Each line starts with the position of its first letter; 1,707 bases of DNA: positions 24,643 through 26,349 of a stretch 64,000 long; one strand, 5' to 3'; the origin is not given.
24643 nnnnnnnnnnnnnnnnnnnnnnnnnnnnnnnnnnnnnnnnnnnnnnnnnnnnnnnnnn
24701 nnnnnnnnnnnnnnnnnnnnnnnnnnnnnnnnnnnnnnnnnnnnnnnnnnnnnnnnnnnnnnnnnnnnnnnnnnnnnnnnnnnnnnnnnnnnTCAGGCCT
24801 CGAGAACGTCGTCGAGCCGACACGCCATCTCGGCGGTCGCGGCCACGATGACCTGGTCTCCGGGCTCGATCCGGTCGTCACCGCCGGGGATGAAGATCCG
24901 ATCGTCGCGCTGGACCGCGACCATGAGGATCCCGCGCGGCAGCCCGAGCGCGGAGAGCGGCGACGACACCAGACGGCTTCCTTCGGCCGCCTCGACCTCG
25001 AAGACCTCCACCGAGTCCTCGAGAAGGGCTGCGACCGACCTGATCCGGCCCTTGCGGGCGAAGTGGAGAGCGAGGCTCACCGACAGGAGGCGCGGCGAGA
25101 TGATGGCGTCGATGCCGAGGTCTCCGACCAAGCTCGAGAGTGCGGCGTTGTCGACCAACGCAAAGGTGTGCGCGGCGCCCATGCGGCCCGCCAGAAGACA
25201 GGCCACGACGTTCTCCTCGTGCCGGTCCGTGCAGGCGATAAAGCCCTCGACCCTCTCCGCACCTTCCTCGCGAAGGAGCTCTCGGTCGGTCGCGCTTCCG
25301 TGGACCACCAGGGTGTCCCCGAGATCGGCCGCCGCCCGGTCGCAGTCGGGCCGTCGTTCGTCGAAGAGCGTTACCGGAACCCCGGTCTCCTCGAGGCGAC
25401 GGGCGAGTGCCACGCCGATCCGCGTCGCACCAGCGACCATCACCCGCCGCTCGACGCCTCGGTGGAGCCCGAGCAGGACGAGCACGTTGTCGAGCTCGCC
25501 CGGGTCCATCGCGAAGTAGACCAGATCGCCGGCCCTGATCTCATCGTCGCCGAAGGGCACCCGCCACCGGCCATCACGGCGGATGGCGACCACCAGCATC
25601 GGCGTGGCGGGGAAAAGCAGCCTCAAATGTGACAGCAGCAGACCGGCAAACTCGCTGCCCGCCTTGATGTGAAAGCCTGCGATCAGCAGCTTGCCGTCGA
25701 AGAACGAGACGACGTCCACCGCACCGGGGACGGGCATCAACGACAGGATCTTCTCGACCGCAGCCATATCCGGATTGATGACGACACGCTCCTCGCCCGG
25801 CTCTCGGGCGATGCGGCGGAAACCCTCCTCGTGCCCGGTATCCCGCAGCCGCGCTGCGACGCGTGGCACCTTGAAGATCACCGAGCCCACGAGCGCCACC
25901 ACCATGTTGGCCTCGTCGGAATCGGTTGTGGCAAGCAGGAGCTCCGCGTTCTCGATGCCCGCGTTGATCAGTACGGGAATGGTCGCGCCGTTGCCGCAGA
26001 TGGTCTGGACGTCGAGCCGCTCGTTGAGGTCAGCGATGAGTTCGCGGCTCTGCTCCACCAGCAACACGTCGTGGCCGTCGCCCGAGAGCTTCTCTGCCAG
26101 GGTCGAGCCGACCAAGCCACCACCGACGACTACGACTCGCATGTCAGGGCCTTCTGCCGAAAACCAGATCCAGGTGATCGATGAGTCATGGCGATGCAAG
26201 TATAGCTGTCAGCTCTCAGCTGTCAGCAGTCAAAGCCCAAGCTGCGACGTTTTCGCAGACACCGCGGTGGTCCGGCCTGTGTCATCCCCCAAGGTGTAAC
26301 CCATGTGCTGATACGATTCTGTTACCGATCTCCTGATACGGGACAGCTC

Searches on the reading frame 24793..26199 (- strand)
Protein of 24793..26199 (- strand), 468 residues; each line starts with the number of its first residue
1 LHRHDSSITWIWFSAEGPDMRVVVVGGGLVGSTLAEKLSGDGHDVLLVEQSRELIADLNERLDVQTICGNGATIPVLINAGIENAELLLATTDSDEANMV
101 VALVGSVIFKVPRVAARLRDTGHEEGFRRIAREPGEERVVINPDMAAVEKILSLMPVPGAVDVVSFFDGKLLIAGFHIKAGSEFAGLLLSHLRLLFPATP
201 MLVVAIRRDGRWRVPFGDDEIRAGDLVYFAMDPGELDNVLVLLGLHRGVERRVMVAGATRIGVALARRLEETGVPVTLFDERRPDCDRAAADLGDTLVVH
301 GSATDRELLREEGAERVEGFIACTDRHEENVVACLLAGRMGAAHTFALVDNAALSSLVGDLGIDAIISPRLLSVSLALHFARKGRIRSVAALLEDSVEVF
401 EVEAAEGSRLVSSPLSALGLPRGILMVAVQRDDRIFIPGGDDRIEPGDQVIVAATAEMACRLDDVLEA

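Call 58: search_protein_families(library=pfam, proteins=[window:24793-26199:-], max_evalue=0.0001)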
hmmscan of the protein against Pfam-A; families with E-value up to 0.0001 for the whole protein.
window:24793-26199:- (468 aa): 12 families
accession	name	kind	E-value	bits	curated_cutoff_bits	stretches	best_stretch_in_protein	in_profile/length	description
PF02254.24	TrkA_N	-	4.5e-45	153.1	23.8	2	253-369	1-116/116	TrkA-N domain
PF02080.26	TrkA_C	-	4.1e-25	87.9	27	2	399-457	1-61/71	TrkA-C domain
PF13241.12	NAD_binding_7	-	3.8e-08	34.3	22.1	0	19-101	7-78/104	Putative NAD(P)-binding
PF13450.12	NAD_binding_8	-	1.7e-07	31.8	21.9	0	24-53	1-30/68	NAD(P)-binding Rossmann-like domain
PF00070.33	Pyr_redox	-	2.3e-07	31.7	22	0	21-57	1-37/82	Pyridine nucleotide-disulphide oxidoreductase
PF07992.20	Pyr_redox_2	-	1.6e-06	28.2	26.1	0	20-62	143-185/291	Pyridine nucleotide-disulphide oxidoreductase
PF01494.25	FAD_binding_3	-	3.4e-06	27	22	0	20-56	2-38/349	FAD binding domain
PF01266.30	DAO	-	7e-06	26.2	27.9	1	21-52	1-32/353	FAD dependent oxidoreductase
PF02737.24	3HCDH_N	-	7.5e-06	26.4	22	0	22-63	2-43/180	3-hydroxyacyl-CoA dehydrogenase, NAD binding domain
PF02558.23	ApbA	-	2.9e-05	24.2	22.2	0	22-61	1-39/150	Ketopantoate reductase PanE/ApbA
PF13478.12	XdhC_C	-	3.1e-05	24.9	29.7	0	253-327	1-81/125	XdhC Rossmann domain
PF02826.25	2-Hacid_dh_C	-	4.2e-05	23.4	25.1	0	250-287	36-73/178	D-isomer specific 2-hydroxyacid dehydrogenase, NAD binding domain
